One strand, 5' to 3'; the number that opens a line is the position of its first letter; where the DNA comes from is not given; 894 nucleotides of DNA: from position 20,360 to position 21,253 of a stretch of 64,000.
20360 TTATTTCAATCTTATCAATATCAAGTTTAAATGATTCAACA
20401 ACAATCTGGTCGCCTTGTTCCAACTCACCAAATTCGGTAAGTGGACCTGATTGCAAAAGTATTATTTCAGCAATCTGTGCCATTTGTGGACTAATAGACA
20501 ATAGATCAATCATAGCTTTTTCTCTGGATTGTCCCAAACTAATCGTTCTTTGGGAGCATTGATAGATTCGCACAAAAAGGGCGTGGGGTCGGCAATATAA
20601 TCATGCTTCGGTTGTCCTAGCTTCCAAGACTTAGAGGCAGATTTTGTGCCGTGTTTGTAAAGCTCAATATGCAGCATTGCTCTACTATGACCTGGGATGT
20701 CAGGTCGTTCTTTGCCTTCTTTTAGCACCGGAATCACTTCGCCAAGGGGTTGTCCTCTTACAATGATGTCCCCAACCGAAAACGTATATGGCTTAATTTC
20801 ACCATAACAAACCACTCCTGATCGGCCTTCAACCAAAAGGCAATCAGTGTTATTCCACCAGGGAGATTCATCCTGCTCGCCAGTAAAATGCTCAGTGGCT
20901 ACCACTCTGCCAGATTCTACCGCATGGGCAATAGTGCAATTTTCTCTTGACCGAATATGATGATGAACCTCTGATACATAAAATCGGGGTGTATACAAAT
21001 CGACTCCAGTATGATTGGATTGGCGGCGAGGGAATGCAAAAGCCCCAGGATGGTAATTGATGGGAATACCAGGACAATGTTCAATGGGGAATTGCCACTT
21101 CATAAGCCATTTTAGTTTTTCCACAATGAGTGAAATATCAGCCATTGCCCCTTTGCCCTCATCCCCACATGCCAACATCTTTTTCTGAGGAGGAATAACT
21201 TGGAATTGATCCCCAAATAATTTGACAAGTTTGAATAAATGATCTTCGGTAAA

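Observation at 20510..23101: Phage-encoded split CoA-biosynthesis genes: CoaC fused to an M23-peptidase-like domain, plus a separate CoaB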

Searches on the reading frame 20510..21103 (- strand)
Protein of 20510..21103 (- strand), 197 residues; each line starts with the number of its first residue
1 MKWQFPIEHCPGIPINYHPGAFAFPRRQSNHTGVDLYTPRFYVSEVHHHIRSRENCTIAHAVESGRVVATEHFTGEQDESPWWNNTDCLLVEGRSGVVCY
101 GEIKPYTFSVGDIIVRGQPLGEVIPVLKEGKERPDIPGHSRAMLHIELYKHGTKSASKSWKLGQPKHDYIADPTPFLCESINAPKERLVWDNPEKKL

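Call 19: search_protein_families(library=pfam, proteins=[window:20510-21103:-], max_evalue=0.1)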
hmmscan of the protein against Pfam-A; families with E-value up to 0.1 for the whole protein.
window:20510-21103:- (197 aa): 1 family
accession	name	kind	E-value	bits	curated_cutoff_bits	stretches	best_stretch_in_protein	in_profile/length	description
PF01551.29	Peptidase_M23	-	0.021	15.4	28.7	1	59-154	16-93/96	Peptidase family M23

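Call 22: search_solved_structures(query=A2, max_evalue=1, show_alignments=0)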
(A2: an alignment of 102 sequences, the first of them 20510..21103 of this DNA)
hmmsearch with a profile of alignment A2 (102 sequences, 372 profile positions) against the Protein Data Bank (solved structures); distinct sequences matched with E-value up to 1: 37.
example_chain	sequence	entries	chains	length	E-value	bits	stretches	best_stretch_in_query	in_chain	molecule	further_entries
1e20_A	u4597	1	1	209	9.2e-61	209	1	2-190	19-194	HALOTOLERANCE PROTEIN HAL3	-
1qzu_A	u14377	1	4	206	1.3e-59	205.2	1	2-193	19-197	hypothetical protein MDS018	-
1mvl_A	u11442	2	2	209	6.1e-59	203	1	2-190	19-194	PPC decarboxylase AtHAL3a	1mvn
6eoa_A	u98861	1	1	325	8e-42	146.6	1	4-190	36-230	Phosphopantothenoylcysteine decarboxylase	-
6tgv_A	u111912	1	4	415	5.4e-23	84.7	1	2-189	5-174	Coenzyme A biosynthesis bifunctional protein CoaBC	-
6jls_A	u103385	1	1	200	6e-23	84.5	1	6-188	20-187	Putative flavoprotein decarboxylase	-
3qjg_A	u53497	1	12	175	2.8e-22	82.3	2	81-163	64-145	Epidermin biosynthesis protein EpiD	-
7cfu_F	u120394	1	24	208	8.9e-21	77.4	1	4-181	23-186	DNA/pantothenate metabolism flavoprotein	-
1g63_A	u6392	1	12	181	1e-19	73.9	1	75-167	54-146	EPIDERMIN MODIFYING ENZYME EPID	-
1g5q_A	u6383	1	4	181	2.3e-18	69.4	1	75-167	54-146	EPIDERMIN MODIFYING ENZYME EPID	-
1p3y_1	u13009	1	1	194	7.6e-16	61.1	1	3-167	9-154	MrsD protein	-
5h75_A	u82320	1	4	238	1.5e-15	60.2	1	3-167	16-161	Mersacidin decarboxylase,Immunoglobulin G-binding protein A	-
6m8v_A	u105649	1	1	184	4e-09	39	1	3-164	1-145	Flavin prenyltransferase UbiX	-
7km2_L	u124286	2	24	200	7.3e-07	31.6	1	6-136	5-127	Flavin prenyltransferase UbiX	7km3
6qlg_C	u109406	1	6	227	4.7e-06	28.9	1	2-133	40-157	Flavin prenyltransferase PAD1, mitochondrial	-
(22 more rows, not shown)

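Call 29: predict_structure(alignment_id=A2)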
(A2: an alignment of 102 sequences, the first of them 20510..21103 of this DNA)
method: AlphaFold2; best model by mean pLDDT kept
length: 197 residues; sequences in the alignment: 102
mean_pLDDT: 92.5   pTM: 0.89
mean pLDDT of the five models: 92.5, 92.5, 92.5, 92.2, 92.2
residues with pLDDT >= 90: 171; 70-90: 6; 50-70: 16; < 50: 4
segments of 3 or more residues with pLDDT < 50: none
pLDDT, mean of each block of 10 residues (from residue 1): 95 97 96 93 52 78 99 98 98 99 98 98 96 95 98 96 96 99 97 64
secondary structure, 60 per line:
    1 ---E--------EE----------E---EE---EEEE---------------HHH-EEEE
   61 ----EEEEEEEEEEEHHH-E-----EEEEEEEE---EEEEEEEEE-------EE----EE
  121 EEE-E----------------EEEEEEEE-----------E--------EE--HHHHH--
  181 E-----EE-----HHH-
elements in order: E34-37 E57-60 E65-75 E86-93 E97-105 E119-123 E142-149 H174-178

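Call 37: search_solved_structures(query=A3, max_evalue=10, show_alignments=5)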
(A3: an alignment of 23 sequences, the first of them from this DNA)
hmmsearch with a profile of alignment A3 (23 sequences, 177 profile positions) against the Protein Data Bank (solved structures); distinct sequences matched with E-value up to 10: 21.
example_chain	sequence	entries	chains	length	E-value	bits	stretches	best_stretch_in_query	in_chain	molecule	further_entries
5kvp_A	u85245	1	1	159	1.6e-05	27.7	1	30-108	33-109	Zoocin A endopeptidase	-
9non_B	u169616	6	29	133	0.0004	23.1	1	17-57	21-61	Leukocyte cell-derived chemotaxin-2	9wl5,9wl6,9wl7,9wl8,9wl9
5b0h_A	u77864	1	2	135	0.00041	23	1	17-57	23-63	Leukocyte cell-derived chemotaxin-2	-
9gy1_A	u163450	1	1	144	0.0007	22.3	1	26-109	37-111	Peptidase, M23 family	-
4qp5_A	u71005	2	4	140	0.0085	18.7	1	30-56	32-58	Lysostaphin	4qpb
8s3m_A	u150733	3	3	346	0.01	18.5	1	29-110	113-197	Lytic endopeptidase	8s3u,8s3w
6yj1_A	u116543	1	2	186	0.015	18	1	30-107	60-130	ORF007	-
5nmy_A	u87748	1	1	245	0.036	16.7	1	30-56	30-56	Lysostaphin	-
4lxc_A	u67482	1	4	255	0.04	16.5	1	30-56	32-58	Lysostaphin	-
6jn7_A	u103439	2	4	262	0.092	15.4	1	27-107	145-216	Peptidase M23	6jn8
6jn1_A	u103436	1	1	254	0.1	15.2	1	27-107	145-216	Peptidase M23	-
6jn0_A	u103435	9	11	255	0.1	15.2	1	27-107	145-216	Peptidase M23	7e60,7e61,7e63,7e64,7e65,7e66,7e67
6jmx_A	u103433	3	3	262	0.11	15.1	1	27-107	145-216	Peptidase M23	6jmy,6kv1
6jmz_A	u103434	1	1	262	0.11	15.1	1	27-107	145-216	Peptidase M23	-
6rk4_A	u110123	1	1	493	0.15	14.7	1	30-55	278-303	Lysostaphin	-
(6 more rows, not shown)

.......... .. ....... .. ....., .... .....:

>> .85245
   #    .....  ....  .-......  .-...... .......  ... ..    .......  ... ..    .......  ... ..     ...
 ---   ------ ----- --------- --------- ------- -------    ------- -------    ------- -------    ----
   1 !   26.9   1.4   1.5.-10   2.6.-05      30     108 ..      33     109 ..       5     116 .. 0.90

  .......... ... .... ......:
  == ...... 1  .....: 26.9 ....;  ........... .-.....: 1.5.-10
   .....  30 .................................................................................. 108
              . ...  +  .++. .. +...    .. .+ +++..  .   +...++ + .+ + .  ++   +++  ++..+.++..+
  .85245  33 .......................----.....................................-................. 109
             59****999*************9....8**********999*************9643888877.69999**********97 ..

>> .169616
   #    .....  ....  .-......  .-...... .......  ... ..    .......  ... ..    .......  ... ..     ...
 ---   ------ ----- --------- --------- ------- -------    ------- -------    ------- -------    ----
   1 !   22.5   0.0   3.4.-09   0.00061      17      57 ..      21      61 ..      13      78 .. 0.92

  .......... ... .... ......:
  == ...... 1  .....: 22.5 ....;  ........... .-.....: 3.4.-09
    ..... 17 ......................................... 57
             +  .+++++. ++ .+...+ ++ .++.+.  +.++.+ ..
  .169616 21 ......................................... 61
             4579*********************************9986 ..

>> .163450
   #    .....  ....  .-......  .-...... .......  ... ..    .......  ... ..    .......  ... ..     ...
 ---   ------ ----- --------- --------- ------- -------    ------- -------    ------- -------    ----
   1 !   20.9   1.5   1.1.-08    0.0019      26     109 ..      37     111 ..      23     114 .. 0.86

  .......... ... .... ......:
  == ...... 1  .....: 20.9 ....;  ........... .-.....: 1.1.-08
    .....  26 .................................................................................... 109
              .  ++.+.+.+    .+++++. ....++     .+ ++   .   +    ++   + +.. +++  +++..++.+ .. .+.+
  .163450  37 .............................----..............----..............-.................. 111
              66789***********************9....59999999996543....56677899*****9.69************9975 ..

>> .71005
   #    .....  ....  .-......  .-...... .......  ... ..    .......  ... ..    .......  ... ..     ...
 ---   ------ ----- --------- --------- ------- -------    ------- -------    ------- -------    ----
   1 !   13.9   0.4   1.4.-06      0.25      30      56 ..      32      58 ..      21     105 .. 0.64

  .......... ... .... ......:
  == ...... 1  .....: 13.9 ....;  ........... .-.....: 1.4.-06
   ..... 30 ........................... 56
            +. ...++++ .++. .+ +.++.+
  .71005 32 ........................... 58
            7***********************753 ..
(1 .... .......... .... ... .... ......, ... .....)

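Call 38: search_protein_representatives(protein=window:20510-21103:-)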
Query: 197 residues. Proteins with E-value up to 0.001 (for the whole library): 652; up to 1e-10: 510; up to 1e-30: 47. The best 150 are listed.
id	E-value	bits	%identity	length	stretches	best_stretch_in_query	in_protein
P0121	3.2e-51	190.3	54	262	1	1-190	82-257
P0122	1.3e-49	185.0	55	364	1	2-179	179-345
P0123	4.9e-47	176.6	56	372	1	9-188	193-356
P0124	1.8e-46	174.8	60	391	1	3-180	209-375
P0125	5.6e-46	173.2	53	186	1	3-187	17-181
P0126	2.4e-45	171.1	55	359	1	4-184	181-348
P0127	1.5e-44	168.5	52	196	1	2-188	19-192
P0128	1.6e-44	168.4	54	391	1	2-179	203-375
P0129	9.4e-44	165.9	56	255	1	1-178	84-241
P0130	8.5e-43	162.8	56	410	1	5-185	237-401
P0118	2.3e-42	161.4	56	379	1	2-186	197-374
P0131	4.1e-42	160.5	50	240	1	1-196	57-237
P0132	6.8e-42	159.8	55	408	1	3-181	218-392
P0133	1.4e-41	158.8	51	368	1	1-193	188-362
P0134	1.4e-40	155.5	53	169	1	1-181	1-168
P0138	1.4e-39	152.3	54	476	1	3-181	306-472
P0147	6.1e-37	143.6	49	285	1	1-185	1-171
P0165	3.0e-31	125.1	53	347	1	19-180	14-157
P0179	6.6e-29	117.4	51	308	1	2-183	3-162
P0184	4.1e-28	114.8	48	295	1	7-180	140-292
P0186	1.2e-27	113.3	48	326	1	14-183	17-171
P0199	1.8e-26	109.5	46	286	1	2-186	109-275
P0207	1.4e-25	106.5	44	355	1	2-180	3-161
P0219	6.3e-25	104.4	47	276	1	11-178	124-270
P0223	1.2e-24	103.5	50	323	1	2-177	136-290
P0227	1.9e-24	102.8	48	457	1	11-180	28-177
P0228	2.0e-24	102.7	48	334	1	6-177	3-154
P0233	4.7e-24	101.5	41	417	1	13-177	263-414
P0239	1.2e-23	100.2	46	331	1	1-179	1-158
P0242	1.4e-23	100.0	49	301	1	10-178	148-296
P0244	1.9e-23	99.5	46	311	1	12-178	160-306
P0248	2.7e-23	99.0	47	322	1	13-178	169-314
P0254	6.1e-23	97.9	47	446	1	5-180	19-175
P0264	1.2e-22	97.0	46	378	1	19-177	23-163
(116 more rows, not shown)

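Call 39: search_protein_families(library=pfam, proteins=[P0147, P0179, P0186, P0207, P0227, P0254, P0264, P0239, P0228, P0165], max_evalue=0.01)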
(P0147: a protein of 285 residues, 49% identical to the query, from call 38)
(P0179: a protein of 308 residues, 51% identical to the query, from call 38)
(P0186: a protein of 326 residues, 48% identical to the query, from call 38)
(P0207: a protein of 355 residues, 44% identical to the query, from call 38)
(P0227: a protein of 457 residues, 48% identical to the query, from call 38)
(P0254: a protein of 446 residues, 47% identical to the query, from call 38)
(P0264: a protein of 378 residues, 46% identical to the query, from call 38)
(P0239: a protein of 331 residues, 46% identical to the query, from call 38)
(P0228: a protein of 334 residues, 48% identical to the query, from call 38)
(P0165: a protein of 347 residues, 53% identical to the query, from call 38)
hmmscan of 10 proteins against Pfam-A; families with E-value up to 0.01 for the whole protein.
P0147 (285 aa): 1 family
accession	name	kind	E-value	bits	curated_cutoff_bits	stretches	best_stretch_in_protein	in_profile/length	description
PF01551.29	Peptidase_M23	-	3.5e-06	27.6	28.7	1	31-111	2-73/96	Peptidase family M23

P0179 (308 aa): 2 families
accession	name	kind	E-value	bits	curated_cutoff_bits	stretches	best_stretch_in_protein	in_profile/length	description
PF01551.29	Peptidase_M23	-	3.5e-10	40.4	28.7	1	32-133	2-92/96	Peptidase family M23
PF04255.20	DUF433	-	0.00042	20.5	23.6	1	181-218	4-43/56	Protein of unknown function (DUF433)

P0186 (326 aa): 1 family
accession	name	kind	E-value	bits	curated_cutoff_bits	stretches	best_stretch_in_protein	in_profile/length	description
PF01551.29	Peptidase_M23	-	2.9e-06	27.8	28.7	1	33-142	2-92/96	Peptidase family M23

P0207 (355 aa): 2 families
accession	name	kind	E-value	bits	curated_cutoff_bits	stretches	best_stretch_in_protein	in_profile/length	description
PF02441.25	Flavoprotein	-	1.7e-31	109.4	22.7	1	173-351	2-157/162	Flavoprotein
PF01551.29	Peptidase_M23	-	7.2e-07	29.8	28.7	1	31-112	2-74/96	Peptidase family M23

P0227 (457 aa): 1 family
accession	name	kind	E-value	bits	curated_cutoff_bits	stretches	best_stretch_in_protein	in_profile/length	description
PF01551.29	Peptidase_M23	-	2.7e-11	43.9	28.7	1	47-151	2-92/96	Peptidase family M23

P0254 (446 aa): 1 family
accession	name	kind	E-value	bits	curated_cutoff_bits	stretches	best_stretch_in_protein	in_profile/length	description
PF01551.29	Peptidase_M23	-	1.8e-08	34.9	28.7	1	44-149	2-92/96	Peptidase family M23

P0264 (378 aa): 1 family
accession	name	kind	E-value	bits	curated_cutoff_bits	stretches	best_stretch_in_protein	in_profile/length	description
PF01551.29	Peptidase_M23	-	1.7e-08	35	28.7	1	34-137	2-90/96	Peptidase family M23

P0239 (331 aa): 3 families
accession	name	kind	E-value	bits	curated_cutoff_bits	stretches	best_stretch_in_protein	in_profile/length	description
PF00293.34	NUDIX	-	3.8e-15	56.5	21.1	1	189-260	7-80/134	NUDIX domain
PF01551.29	Peptidase_M23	-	1.9e-12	47.6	28.7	1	29-133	2-92/96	Peptidase family M23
PF14815.12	NUDIX_4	-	0.0032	17.7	35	1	190-249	3-59/113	NUDIX domain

P0228 (334 aa): 2 families
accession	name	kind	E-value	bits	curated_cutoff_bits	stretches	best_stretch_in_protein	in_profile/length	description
PF01551.29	Peptidase_M23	-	2.3e-08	34.6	28.7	1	27-131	2-92/96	Peptidase family M23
PF13328.12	HD_4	-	0.0031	17.7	27.2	1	166-231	5-73/156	HD domain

P0165 (347 aa): 1 family
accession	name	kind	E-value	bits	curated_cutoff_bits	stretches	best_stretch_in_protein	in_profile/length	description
PF01551.29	Peptidase_M23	-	1.3e-06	28.9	28.7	1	25-130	2-91/96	Peptidase family M23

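Call 40: search_protein_families(library=pfam, proteins=[P0121, P0184, P0242, P0244, P0248, P0223, P0138, P0233, P0219, P0199], max_evalue=0.01)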
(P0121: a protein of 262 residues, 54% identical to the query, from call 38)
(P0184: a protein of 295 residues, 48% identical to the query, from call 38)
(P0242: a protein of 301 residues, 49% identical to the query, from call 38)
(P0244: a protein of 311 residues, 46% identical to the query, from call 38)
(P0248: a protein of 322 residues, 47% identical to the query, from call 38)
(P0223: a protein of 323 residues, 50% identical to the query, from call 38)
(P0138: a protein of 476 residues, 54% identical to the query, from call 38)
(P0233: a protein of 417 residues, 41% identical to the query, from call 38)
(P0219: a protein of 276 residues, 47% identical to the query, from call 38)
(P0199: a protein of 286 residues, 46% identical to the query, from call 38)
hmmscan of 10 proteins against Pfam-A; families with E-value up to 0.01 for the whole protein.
P0121 (262 aa): 1 family
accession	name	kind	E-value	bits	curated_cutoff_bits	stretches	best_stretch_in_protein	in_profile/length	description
PF01551.29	Peptidase_M23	-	4.7e-06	27.1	28.7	1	111-218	2-90/96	Peptidase family M23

P0184 (295 aa): 1 family
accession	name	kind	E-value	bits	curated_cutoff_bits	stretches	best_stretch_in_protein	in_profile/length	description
PF01551.29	Peptidase_M23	-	1.8e-07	31.7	28.7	1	163-264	2-91/96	Peptidase family M23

P0242 (301 aa): 1 family
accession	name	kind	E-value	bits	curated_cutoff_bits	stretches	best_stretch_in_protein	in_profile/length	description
PF01551.29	Peptidase_M23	-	4.4e-07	30.4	28.7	1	169-267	2-87/96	Peptidase family M23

P0244 (311 aa): 1 family
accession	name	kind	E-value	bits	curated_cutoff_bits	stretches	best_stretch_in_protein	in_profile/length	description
PF01551.29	Peptidase_M23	-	0.002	18.7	28.7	1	178-262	2-77/96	Peptidase family M23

P0248 (322 aa): 1 family
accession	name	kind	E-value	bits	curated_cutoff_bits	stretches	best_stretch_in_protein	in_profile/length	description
PF01551.29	Peptidase_M23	-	1.1e-07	32.3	28.7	1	186-289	2-92/96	Peptidase family M23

P0223 (323 aa): 3 families
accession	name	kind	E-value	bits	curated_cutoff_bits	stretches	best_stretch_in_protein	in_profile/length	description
PF00293.34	NUDIX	-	1.6e-19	70.6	21.1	1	3-109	5-115/134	NUDIX domain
PF01551.29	Peptidase_M23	-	4.5e-09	36.8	28.7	1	162-248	2-77/96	Peptidase family M23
PF22327.2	Nudt16-like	-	0.00095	19.6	27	1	31-65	35-70/161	U8 snoRNA-decapping enzyme-like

P0138 (476 aa): 2 families
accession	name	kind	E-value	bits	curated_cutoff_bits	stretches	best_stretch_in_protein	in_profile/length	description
PF02441.25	Flavoprotein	-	2e-33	115.7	22.7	1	1-192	1-160/162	Flavoprotein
PF01551.29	Peptidase_M23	-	4.4e-08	33.7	28.7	1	334-443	2-92/96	Peptidase family M23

P0233 (417 aa): 2 families
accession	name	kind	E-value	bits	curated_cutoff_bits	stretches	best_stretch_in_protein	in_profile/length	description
PF02441.25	Flavoprotein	-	2.4e-27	96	22.7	1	3-188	2-146/162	Flavoprotein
PF01551.29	Peptidase_M23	-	3.4e-10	40.4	28.7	1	280-361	2-74/96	Peptidase family M23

P0219 (276 aa): 1 family
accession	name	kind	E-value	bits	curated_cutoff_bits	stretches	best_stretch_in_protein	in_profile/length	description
PF01551.29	Peptidase_M23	-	3e-11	43.8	28.7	1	143-245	2-91/96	Peptidase family M23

P0199 (286 aa): 1 family
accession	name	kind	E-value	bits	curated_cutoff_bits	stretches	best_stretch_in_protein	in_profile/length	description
PF01551.29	Peptidase_M23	-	1.8e-05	25.3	28.7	1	142-241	2-90/96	Peptidase family M23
